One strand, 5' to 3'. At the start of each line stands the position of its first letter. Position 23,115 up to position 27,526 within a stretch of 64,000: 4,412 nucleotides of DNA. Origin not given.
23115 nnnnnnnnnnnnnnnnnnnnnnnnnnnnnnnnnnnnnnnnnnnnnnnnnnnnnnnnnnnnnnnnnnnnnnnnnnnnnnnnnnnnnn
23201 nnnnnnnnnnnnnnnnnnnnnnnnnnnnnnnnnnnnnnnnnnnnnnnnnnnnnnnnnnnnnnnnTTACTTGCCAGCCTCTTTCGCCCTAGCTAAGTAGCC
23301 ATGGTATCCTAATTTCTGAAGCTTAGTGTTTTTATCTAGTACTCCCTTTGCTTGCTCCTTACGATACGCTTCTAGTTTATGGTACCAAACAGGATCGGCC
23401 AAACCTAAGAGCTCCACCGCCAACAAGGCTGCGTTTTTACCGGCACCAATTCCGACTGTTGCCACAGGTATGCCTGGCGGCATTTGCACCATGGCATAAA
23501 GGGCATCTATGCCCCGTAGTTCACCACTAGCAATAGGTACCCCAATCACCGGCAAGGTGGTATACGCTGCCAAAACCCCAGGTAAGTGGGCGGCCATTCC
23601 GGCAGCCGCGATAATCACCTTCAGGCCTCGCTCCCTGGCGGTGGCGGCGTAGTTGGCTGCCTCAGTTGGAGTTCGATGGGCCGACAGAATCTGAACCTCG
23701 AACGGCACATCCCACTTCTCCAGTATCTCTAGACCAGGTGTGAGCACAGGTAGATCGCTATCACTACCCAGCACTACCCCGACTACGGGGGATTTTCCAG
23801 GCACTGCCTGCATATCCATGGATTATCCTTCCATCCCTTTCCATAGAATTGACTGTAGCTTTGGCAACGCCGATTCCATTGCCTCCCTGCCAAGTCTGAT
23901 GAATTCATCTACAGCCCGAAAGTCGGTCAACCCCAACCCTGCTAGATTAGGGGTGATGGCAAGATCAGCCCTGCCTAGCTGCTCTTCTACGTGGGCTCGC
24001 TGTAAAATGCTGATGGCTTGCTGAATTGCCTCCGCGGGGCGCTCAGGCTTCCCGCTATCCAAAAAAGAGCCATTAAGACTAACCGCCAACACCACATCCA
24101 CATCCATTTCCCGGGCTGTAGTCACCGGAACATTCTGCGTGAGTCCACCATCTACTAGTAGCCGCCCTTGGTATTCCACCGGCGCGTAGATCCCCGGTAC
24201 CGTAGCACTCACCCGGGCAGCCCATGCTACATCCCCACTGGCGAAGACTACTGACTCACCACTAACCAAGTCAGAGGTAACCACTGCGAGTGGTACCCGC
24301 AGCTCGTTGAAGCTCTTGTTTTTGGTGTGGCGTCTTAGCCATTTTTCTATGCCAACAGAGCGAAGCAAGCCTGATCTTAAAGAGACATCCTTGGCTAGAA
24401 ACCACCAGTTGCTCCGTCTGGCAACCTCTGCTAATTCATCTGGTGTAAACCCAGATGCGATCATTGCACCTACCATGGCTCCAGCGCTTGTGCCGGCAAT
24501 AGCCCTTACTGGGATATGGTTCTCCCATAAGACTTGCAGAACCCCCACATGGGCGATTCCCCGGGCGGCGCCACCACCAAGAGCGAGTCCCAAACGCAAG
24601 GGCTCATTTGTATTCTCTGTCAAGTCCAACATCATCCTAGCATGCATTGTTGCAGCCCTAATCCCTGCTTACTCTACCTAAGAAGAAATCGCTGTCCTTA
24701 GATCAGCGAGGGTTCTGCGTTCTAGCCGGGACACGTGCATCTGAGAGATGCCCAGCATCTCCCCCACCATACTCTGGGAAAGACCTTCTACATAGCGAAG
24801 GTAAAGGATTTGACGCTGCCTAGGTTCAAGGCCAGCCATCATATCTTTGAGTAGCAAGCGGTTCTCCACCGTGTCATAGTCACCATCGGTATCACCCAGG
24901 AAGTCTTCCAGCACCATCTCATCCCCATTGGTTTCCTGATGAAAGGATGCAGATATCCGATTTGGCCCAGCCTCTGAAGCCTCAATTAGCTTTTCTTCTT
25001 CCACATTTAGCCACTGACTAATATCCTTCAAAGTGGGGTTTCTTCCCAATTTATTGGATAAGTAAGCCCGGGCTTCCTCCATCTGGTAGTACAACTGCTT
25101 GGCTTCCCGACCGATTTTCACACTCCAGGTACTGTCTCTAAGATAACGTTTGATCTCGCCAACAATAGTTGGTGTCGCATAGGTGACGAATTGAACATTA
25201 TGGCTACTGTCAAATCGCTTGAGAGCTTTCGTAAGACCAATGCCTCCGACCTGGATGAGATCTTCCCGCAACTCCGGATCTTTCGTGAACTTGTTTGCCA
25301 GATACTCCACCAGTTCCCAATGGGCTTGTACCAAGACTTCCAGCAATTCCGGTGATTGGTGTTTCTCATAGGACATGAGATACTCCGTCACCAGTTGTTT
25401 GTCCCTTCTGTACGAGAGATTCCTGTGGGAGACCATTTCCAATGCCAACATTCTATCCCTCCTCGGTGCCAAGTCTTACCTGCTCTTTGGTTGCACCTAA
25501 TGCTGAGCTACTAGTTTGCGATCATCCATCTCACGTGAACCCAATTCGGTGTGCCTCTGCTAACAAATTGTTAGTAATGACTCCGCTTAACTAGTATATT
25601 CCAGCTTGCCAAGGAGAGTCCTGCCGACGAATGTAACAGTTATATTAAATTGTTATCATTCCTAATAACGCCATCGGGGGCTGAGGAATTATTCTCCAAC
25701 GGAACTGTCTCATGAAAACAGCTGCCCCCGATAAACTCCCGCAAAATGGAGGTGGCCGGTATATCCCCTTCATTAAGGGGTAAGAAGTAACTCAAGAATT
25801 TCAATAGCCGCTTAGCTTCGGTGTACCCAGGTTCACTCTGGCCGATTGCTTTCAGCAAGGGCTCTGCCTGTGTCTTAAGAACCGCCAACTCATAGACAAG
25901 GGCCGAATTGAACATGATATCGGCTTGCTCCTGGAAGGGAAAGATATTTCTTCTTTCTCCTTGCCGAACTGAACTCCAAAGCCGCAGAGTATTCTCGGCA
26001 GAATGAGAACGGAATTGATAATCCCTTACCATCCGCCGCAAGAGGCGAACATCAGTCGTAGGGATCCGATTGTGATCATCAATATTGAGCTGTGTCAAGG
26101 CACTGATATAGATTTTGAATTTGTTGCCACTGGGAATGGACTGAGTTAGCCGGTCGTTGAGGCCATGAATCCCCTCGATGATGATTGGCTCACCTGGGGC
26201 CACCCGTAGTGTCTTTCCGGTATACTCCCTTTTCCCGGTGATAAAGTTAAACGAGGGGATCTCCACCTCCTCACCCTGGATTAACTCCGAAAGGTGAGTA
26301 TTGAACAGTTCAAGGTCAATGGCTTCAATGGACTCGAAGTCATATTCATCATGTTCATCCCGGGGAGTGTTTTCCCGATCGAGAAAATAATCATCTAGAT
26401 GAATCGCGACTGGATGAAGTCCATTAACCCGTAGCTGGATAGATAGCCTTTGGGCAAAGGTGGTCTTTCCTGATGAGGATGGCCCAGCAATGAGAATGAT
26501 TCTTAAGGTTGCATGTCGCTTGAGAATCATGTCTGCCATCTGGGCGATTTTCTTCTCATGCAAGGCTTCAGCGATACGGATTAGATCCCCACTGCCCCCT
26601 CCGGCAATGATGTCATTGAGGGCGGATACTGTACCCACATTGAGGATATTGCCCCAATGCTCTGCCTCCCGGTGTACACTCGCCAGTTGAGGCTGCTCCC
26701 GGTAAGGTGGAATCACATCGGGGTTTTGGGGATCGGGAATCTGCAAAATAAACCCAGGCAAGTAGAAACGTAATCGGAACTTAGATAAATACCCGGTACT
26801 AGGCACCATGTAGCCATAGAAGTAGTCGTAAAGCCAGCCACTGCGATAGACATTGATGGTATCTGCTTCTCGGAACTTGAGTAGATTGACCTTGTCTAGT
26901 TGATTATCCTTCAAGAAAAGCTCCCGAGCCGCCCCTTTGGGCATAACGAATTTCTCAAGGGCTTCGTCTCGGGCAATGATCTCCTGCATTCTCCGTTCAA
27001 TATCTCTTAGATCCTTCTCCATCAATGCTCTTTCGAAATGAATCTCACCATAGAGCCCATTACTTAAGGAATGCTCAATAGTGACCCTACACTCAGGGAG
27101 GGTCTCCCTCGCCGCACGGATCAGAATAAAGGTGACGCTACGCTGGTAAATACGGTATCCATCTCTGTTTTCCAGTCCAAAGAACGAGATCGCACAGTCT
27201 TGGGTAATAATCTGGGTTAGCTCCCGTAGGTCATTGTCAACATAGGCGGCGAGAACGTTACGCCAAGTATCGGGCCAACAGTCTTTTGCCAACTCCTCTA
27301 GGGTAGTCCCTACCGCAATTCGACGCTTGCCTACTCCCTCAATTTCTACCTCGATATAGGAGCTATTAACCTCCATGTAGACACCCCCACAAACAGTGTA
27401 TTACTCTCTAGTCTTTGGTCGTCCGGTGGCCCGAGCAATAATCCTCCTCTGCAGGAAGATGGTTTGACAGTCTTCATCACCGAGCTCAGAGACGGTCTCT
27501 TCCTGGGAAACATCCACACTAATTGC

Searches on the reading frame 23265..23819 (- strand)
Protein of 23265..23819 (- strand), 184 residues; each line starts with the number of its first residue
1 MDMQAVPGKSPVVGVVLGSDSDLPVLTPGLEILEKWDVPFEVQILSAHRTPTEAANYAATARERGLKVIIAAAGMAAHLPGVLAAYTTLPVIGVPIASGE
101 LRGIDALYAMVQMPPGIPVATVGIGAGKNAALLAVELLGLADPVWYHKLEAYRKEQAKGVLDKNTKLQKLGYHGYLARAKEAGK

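Call 17: search_protein_families(library=pfam, proteins=[window:23265-23819:-], max_evalue=0.00001)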
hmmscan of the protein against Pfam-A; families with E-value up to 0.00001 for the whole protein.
window:23265-23819:- (184 aa): 1 family
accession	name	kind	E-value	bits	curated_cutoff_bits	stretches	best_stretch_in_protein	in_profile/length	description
PF00731.26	AIRC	-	1.1e-59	200.7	30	1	13-158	2-147/148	AIR carboxylase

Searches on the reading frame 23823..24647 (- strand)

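Call 17: search_protein_families(library=pfam, proteins=[window:23823-24647:-], max_evalue=0.00001)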
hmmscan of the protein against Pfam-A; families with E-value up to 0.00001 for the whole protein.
window:23823-24647:- (274 aa): 1 family
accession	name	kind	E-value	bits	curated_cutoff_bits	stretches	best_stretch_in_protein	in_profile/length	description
PF01734.28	Patatin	-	1.8e-31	110.3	27.7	1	21-178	1-190/191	Patatin-like phospholipase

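Call 67: search_protein_families(library=ncbifam, proteins=[window:23823-24647:-], max_evalue=0.00001)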
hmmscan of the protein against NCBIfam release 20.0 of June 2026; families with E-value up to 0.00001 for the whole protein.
window:23823-24647:- (274 aa): 4 families
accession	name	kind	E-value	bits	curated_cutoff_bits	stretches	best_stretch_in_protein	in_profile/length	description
NF007623.0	PRK10279.1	equivalog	3.1e-32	112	272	1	18-192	5-181/301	patatin-like phospholipase RssA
NF043045.1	T4SS_VpdC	equivalog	3.3e-10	38.7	1000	1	23-76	310-363/880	Dot/Icm T4SS effector VpdC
NF053870.1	DS2_1_antiphage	equivalog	4.4e-07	29.5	400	1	21-152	3-135/299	anti-phage phospholipase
NF041079.1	CBASS_lipase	equivalog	8e-06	25.3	200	0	21-177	4-183/317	CBASS cGAMP-activated phospholipase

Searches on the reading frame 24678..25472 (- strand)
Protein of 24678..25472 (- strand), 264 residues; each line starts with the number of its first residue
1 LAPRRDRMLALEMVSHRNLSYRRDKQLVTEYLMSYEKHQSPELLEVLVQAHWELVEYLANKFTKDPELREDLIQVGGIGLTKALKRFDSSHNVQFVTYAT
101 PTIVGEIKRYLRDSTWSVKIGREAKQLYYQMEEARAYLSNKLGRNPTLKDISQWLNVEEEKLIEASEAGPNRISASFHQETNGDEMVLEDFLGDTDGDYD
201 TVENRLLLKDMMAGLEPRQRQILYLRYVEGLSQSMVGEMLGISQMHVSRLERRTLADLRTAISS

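Call 17: search_protein_families(library=pfam, proteins=[window:24678-25472:-], max_evalue=0.00001)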
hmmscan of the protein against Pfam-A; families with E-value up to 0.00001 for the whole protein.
window:24678-25472:- (264 aa): 4 families
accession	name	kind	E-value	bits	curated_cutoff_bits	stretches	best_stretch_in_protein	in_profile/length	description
PF04545.22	Sigma70_r4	-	7.4e-18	64.2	24.1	1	212-259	2-49/50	Sigma-70, region 4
PF04542.20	Sigma70_r2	-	1.8e-15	56.9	24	1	47-116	1-70/71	Sigma-70 region 2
PF08281.18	Sigma70_r4_2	-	1e-08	35.1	25.7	1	206-249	2-45/54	Sigma-70, region 4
PF04539.22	Sigma70_r3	-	4.2e-06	27.2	25.3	0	131-197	6-71/78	Sigma-70 region 3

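Call 67: search_protein_families(library=ncbifam, proteins=[window:24678-25472:-], max_evalue=0.00001)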
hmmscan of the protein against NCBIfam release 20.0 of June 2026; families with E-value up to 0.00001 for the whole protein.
window:24678-25472:- (264 aa): 45 families (the best 25 are shown)
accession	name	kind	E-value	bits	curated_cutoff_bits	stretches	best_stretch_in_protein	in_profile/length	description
TIGR02980.1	SigBFG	subfamily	4.8e-73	245.6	234.35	1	43-262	4-226/227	SigB/SigF/SigG family RNA polymerase sigma factor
TIGR02941.1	Sigma_B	equivalog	4.6e-60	203.2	315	1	25-263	12-254/255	RNA polymerase sigma factor SigB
NF005514.0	PRK07122.1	subfamily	7.2e-55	186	372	1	44-261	42-262/264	RNA polymerase sigma factor SigF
TIGR02885.1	spore_sigF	equivalog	1.2e-54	185.6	321.45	1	37-261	6-230/231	RNA polymerase sporulation sigma factor SigF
NF004052.0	PRK05572.1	subfamily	3.8e-52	177.3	311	1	29-262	19-250/252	SigF/SigG family RNA polymerase sporulation sigma factor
NF006071.0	PRK08215.1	equivalog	2.2e-45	155.3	372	1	39-262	34-257/258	RNA polymerase sporulation sigma factor SigG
NF005644.0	PRK07408.1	subfamily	1.3e-41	143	261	1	26-262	11-253/258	RNA polymerase sigma factor SigF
TIGR02850.1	spore_sigG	equivalog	7.3e-40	137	457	1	43-260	35-252/254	RNA polymerase sporulation sigma factor SigG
TIGR02937.1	sigma70-ECF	superfamily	1.4e-33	115.8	42.9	1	43-261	2-164/165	sigma-70 family RNA polymerase sigma factor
TIGR02479.1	FliA_WhiG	subfamily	9.8e-30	103.9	189.6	1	47-261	1-222/224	FliA/WhiG family RNA polymerase sigma factor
NF004935.0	PRK06288.1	equivalog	2.2e-25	89.8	343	1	23-263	14-263/270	RNA polymerase sigma factor WhiG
NF006158.0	PRK08301.1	equivalog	8.3e-25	87.6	339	2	37-115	54-132/241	RNA polymerase sporulation sigma factor SigE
TIGR02835.1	spore_sigmaE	equivalog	9.9e-24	84.1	348.6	2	40-115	50-125/234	RNA polymerase sporulation sigma factor SigE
NF005413.0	PRK06986.1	subfamily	8e-23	81.5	201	1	35-262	7-236/241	RNA polymerase sigma factor FliA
TIGR02997.1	Sig70-cyanoRpoD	subfamily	1.4e-22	80.3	384.5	1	45-259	77-298/298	RNA polymerase sigma factor, RpoD/SigA family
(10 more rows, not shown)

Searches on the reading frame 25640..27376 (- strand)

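Call 17: search_protein_families(library=pfam, proteins=[window:25640-27376:-], max_evalue=0.00001)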
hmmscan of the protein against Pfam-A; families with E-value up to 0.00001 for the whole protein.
window:25640-27376:- (578 aa): 1 family
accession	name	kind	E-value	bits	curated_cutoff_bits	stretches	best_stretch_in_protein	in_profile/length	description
PF00485.24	PRK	-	1.8e-20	74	22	1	293-491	1-189/196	Phosphoribulokinase / Uridine kinase family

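Call 67: search_protein_families(library=ncbifam, proteins=[window:25640-27376:-], max_evalue=0.00001)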
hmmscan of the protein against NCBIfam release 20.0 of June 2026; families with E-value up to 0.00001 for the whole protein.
window:25640-27376:- (578 aa): 5 families
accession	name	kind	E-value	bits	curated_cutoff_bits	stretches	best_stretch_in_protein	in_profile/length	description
TIGR00235.1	udk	equivalog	9.8e-27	93.9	220.3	1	292-493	7-189/207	uridine kinase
NF004018.0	PRK05480.1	equivalog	1.1e-26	93.6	180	1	290-498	5-194/210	uridine kinase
NF005655.0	PRK07429.1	subfamily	7.1e-13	48.4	236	1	292-489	9-183/326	phosphoribulokinase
NF005807.0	PRK07667.1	equivalog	5.3e-08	32.6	221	1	277-404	3-129/193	kinase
NF006746.0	PRK09270.1-5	subfamily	1.9e-06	26.9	250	1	275-377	3-107/210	nucleoside/nucleotide kinase family protein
